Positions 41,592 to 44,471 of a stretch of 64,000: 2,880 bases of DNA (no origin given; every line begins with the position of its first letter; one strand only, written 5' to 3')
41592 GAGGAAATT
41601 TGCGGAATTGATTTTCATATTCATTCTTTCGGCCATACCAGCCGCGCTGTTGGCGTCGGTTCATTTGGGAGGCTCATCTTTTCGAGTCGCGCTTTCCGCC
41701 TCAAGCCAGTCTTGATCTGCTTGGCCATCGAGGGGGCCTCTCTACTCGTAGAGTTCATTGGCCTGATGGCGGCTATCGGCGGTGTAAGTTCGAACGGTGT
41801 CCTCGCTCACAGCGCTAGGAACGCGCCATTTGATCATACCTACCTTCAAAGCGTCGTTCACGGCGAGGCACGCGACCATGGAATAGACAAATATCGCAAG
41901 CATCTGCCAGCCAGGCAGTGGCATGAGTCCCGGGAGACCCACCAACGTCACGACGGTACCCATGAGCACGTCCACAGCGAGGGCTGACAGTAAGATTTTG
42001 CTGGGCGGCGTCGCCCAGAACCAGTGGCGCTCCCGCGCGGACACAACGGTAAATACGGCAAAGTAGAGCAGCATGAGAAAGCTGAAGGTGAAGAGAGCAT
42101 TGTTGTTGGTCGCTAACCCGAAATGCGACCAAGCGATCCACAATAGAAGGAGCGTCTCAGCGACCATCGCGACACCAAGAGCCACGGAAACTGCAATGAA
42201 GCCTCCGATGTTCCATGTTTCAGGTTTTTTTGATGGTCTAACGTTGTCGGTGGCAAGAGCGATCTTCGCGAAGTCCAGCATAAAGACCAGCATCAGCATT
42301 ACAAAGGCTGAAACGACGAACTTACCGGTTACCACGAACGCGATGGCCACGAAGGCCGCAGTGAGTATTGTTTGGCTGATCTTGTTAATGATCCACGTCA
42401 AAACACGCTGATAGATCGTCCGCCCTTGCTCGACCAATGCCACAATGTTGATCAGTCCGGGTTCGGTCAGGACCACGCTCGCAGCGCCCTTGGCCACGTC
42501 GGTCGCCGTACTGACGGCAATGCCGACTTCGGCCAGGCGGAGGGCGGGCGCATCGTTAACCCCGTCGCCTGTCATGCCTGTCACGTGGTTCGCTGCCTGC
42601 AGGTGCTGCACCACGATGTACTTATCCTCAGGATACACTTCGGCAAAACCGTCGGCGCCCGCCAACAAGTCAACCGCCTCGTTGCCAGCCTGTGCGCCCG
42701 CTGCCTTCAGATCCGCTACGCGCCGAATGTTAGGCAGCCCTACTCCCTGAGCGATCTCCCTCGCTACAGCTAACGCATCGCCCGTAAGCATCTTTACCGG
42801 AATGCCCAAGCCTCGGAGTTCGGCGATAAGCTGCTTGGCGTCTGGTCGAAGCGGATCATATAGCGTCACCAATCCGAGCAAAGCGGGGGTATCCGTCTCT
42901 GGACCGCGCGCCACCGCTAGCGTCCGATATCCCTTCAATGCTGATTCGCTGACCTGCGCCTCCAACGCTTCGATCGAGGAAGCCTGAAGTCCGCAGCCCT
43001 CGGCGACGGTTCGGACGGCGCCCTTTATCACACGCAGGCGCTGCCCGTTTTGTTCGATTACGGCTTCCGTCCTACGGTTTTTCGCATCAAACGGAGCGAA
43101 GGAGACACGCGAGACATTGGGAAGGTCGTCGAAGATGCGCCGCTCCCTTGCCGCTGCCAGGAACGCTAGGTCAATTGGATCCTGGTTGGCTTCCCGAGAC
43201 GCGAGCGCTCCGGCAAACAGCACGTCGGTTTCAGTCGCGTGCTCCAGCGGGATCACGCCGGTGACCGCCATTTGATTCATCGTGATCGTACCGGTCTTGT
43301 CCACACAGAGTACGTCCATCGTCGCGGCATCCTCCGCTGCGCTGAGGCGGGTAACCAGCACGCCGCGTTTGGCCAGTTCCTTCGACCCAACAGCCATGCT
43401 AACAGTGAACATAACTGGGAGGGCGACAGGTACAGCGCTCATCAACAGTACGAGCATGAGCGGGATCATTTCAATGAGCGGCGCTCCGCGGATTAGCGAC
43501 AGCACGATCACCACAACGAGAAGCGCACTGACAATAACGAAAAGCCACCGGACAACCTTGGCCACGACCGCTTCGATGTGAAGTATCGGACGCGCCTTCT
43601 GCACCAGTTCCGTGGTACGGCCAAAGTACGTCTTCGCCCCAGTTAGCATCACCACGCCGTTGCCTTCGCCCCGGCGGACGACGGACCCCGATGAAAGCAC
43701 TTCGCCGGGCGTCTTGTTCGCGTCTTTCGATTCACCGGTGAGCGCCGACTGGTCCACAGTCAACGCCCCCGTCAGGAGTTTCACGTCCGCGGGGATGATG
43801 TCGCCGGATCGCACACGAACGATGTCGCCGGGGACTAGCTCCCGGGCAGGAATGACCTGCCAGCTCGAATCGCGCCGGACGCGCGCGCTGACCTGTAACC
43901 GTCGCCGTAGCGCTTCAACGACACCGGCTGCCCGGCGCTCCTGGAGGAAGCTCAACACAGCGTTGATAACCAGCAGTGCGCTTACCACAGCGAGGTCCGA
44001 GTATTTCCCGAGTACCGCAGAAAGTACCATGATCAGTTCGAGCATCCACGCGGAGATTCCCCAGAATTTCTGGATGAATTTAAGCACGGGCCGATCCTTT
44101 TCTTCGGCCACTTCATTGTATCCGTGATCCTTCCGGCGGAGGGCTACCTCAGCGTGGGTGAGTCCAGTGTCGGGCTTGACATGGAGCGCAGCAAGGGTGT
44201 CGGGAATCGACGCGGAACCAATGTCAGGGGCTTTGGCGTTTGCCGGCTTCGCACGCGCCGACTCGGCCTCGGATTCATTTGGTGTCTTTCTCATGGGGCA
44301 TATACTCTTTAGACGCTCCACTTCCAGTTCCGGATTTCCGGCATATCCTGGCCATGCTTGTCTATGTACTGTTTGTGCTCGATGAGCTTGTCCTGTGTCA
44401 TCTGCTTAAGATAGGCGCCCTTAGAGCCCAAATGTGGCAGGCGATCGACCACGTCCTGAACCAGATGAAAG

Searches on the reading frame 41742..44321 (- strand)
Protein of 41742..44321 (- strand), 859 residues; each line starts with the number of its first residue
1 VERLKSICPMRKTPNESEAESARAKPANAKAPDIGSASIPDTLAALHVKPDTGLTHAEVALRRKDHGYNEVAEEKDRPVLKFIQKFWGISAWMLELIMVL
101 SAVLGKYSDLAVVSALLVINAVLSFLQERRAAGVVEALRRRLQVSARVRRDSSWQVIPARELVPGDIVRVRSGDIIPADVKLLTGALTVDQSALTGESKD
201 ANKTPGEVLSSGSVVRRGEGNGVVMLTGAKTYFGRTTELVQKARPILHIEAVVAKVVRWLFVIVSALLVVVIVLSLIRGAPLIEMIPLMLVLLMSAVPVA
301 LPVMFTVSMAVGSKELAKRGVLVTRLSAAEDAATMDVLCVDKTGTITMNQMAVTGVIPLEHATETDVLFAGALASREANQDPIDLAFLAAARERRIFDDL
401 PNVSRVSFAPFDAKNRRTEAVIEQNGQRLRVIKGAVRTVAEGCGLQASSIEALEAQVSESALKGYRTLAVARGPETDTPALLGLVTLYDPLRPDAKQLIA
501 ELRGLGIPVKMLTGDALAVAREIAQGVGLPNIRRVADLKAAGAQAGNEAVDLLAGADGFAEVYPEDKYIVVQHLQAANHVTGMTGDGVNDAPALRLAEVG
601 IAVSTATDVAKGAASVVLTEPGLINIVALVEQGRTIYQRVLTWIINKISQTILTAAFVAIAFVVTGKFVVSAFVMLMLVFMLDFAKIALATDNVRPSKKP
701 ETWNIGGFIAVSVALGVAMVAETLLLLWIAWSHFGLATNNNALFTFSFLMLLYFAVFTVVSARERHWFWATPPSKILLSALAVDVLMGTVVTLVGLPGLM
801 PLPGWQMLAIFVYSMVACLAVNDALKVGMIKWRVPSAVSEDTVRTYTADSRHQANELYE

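Call 60: search_protein_families(library=pfam, proteins=[window:41742-44321:-], max_evalue=0.0001)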
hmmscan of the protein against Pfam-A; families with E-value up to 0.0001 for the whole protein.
window:41742-44321:- (859 aa): 3 families
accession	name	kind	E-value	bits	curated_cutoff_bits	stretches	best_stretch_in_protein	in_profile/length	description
PF00122.25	E1-E2_ATPase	-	1.6e-43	148.8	28.1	1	143-319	4-181/181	E1-E2 ATPase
PF00702.32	Hydrolase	-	5.9e-20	72.9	26.4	1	335-597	1-190/191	haloacid dehalogenase-like hydrolase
PF00690.31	Cation_ATPase_N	-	2.2e-10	40.5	20.4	1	40-101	7-69/69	Cation transporter/ATPase, N-terminus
